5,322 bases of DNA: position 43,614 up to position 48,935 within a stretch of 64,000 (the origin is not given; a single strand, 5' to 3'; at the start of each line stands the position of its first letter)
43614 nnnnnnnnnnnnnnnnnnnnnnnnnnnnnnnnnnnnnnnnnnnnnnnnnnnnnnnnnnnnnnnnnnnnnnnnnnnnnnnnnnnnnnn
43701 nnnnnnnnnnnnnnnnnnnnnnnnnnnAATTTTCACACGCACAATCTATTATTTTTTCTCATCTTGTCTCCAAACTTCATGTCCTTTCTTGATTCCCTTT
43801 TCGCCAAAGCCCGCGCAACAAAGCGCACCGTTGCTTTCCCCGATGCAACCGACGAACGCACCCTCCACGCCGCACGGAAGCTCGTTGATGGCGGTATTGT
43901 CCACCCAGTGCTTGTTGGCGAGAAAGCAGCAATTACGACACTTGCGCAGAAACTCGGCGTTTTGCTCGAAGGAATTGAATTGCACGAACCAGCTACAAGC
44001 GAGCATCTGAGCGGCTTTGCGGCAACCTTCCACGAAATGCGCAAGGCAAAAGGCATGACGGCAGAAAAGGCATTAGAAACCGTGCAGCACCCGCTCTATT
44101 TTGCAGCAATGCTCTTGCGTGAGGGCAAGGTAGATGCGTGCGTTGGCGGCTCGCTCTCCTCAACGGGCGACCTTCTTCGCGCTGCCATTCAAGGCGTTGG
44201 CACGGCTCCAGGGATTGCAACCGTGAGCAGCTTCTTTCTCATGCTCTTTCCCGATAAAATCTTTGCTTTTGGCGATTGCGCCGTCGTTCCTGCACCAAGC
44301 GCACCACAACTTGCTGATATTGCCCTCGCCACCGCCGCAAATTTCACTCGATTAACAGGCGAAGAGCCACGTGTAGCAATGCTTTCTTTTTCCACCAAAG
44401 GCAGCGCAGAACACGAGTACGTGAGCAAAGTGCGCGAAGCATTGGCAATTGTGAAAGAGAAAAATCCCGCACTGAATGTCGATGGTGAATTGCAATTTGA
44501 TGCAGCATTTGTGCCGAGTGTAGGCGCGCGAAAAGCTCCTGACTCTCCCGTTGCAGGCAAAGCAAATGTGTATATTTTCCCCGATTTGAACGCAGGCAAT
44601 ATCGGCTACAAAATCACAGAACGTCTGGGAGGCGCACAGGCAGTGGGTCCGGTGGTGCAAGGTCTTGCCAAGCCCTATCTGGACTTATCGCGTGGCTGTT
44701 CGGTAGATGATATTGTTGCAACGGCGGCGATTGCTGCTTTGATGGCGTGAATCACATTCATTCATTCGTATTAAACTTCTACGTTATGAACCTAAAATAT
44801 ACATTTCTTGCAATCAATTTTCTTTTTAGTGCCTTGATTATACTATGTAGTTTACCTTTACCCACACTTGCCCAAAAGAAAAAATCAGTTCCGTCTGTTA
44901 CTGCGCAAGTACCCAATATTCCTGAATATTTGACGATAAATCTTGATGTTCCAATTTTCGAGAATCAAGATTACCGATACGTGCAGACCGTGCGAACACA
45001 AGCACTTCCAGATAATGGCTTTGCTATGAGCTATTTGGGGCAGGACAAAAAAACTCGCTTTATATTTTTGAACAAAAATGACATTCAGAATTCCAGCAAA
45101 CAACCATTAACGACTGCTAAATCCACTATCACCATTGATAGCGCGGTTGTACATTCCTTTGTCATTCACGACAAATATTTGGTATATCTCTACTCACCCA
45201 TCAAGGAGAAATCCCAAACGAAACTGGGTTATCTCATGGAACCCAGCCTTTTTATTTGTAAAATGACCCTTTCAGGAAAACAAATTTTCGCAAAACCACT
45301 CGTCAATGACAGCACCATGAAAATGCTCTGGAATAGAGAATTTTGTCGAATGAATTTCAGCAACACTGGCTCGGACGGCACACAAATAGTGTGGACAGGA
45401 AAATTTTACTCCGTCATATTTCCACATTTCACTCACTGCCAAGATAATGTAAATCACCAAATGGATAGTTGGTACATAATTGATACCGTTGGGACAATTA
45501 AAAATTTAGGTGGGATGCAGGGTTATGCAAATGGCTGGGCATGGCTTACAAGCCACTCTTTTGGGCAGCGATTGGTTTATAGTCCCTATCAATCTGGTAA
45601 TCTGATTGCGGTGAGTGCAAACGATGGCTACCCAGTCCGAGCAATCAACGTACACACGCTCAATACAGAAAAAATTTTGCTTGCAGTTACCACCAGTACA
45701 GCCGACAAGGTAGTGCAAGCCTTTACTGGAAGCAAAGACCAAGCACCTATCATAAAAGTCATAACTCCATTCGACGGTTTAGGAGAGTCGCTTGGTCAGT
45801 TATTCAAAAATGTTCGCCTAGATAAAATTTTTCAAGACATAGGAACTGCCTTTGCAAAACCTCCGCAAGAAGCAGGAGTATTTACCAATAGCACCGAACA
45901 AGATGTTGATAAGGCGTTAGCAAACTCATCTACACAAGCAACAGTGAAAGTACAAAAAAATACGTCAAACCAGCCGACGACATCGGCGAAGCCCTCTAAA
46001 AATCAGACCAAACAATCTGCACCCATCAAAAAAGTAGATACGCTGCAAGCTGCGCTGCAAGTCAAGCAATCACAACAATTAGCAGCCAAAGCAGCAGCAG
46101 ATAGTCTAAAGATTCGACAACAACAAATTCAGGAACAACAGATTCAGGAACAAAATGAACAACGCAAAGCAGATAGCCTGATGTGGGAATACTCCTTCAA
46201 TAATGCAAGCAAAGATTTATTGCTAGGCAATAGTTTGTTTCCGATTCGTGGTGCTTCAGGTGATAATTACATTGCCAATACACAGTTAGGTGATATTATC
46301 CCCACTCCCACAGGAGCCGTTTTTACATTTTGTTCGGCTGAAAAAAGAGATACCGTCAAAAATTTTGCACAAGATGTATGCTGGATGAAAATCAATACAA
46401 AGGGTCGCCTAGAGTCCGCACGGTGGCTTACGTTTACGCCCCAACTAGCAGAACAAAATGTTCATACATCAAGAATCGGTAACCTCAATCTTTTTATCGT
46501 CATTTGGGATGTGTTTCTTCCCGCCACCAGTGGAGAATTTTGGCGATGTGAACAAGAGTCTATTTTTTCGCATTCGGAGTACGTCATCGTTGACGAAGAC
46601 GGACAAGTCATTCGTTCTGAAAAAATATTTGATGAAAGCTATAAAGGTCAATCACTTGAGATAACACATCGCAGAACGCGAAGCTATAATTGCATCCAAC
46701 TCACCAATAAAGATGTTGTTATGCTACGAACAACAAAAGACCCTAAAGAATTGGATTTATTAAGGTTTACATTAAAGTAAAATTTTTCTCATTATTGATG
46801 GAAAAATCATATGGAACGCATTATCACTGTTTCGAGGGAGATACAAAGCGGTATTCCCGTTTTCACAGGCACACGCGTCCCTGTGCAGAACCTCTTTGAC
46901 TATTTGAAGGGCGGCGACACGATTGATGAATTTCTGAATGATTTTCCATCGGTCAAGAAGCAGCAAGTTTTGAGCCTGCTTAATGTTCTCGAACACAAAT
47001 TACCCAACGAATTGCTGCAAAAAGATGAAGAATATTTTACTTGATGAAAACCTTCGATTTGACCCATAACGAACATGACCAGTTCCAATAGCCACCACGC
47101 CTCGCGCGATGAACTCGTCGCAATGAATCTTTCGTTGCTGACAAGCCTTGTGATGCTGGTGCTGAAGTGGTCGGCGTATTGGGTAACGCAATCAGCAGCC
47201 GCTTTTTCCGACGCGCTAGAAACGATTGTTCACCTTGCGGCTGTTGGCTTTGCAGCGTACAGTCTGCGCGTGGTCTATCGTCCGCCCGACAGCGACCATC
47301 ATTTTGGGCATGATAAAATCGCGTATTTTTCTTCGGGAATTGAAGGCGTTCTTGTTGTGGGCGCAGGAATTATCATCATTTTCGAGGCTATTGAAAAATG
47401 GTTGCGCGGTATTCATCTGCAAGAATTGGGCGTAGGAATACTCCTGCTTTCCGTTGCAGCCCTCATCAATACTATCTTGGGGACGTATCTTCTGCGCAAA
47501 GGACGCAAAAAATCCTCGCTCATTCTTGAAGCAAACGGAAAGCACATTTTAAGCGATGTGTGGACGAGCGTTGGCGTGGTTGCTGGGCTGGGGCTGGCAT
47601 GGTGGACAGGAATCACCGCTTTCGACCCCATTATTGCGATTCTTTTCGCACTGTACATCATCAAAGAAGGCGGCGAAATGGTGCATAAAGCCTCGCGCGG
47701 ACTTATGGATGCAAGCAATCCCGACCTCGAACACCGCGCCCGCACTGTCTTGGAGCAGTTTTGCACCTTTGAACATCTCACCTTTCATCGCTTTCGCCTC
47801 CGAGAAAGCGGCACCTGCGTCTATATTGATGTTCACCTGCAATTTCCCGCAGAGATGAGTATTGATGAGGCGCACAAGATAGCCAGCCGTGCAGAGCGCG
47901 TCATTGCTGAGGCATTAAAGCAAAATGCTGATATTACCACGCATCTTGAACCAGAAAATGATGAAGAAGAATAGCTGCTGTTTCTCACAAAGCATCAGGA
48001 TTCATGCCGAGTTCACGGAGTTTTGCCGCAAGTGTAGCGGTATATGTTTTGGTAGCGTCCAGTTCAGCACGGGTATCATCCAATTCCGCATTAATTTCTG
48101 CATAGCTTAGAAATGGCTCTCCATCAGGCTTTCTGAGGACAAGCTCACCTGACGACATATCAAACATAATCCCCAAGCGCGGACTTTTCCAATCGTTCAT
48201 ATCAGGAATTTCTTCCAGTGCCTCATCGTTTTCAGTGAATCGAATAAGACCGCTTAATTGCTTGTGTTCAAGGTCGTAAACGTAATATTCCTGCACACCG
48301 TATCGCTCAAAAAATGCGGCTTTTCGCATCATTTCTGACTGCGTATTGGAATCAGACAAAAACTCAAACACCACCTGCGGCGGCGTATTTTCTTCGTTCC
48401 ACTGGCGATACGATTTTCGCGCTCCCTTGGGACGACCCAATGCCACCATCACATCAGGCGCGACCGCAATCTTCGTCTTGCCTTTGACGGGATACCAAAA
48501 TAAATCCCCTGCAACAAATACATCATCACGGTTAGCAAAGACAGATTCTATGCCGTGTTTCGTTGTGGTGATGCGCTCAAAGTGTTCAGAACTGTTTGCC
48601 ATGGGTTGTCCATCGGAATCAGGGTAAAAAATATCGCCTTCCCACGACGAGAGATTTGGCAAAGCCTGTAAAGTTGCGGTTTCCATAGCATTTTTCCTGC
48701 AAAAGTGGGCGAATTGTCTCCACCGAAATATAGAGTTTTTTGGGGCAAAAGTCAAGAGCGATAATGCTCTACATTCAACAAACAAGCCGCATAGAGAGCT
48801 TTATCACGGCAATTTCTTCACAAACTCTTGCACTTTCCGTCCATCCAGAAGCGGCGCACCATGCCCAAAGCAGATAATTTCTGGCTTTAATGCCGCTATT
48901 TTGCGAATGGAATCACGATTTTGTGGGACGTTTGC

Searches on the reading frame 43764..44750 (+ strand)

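Call 7: search_protein_families(library=pfam, proteins=[window:43764-44750:+], max_evalue=0.001)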
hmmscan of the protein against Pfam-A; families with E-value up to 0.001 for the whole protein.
window:43764-44750:+ (328 aa): 1 family
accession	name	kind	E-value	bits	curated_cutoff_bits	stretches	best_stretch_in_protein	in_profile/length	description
PF01515.24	PTA_PTB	-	2.9e-122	408.5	24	1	7-325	1-319/319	Phosphate acetyl/butaryl transferase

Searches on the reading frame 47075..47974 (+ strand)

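Call 7: search_protein_families(library=pfam, proteins=[window:47075-47974:+], max_evalue=0.001)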
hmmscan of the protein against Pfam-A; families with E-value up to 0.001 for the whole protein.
window:47075-47974:+ (299 aa): 2 families
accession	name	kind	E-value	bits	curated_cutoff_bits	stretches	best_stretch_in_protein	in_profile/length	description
PF01545.26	Cation_efflux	-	5.5e-40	137.7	26.6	1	19-211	3-198/198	Cation efflux family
PF16916.11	ZT_dimer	-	2.8e-15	56.5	26.7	1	235-294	20-78/78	Dimerisation domain of Zinc Transporter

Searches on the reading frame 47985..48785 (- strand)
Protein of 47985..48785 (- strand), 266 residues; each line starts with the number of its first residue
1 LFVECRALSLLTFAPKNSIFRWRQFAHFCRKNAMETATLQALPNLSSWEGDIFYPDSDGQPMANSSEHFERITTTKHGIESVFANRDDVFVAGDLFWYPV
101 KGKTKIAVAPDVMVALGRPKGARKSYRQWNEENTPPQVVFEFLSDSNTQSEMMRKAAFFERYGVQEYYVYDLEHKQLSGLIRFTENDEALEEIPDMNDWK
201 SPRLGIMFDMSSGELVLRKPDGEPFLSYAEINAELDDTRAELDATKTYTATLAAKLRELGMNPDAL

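Call 7: search_protein_families(library=pfam, proteins=[window:47985-48785:-], max_evalue=0.001)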
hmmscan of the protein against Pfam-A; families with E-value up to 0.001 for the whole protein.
window:47985-48785:- (266 aa): 1 family
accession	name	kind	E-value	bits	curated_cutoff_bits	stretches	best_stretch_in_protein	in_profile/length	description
PF05685.18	Uma2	-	8.6e-13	48.6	27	1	85-182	49-141/172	Putative restriction endonuclease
